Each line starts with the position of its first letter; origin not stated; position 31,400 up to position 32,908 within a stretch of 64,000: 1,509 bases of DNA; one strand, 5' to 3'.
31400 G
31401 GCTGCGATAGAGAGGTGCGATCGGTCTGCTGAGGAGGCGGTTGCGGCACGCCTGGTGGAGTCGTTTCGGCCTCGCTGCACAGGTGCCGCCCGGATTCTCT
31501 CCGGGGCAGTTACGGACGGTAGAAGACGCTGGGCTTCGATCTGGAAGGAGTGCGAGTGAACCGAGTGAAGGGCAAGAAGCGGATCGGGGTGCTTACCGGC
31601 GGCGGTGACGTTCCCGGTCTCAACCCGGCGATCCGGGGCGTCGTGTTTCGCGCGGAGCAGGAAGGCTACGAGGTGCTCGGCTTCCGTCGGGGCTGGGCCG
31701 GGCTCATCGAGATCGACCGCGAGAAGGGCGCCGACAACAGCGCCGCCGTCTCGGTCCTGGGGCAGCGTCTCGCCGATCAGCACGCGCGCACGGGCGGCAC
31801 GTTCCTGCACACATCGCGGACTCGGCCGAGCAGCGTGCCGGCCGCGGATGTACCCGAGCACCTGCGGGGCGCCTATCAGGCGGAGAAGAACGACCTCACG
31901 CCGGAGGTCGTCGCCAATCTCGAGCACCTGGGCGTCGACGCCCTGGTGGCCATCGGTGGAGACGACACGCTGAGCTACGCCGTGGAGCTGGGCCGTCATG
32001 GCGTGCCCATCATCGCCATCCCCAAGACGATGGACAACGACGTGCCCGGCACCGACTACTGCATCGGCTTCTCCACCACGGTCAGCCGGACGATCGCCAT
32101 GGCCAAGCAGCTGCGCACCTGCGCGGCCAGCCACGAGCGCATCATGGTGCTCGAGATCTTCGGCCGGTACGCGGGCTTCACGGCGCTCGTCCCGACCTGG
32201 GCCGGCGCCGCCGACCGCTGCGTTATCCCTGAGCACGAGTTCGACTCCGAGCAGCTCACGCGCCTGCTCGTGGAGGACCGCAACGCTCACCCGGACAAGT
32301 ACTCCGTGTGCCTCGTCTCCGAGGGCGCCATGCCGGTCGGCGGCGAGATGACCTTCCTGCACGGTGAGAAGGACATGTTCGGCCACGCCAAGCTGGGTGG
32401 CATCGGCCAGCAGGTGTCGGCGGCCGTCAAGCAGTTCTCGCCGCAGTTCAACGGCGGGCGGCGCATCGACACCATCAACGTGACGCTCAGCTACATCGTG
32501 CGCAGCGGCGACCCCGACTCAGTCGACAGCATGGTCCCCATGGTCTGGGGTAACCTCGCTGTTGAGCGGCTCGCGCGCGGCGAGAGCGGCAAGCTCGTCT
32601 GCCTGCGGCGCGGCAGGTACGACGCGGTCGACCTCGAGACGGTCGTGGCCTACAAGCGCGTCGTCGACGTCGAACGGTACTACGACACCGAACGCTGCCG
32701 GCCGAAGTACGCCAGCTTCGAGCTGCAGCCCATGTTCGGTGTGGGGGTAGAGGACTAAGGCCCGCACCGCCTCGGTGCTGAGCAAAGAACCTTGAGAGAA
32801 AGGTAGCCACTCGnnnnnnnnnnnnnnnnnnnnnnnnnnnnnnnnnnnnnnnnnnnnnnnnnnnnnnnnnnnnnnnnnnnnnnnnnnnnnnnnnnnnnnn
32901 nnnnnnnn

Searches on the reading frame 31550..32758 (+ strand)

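Call 64: search_protein_families(library=pfam, proteins=[window:31550-32758:+])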
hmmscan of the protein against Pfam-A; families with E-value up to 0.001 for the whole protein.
window:31550-32758:+ (402 aa): 2 families
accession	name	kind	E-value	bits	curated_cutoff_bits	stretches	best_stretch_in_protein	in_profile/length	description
PF00365.25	PFK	-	6.2e-65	219.7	30.9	1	11-339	1-275/277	Phosphofructokinase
PF01513.26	NAD_kinase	-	0.00095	19.9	25.5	0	110-158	59-103/130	ATP-NAD kinase N-terminal domain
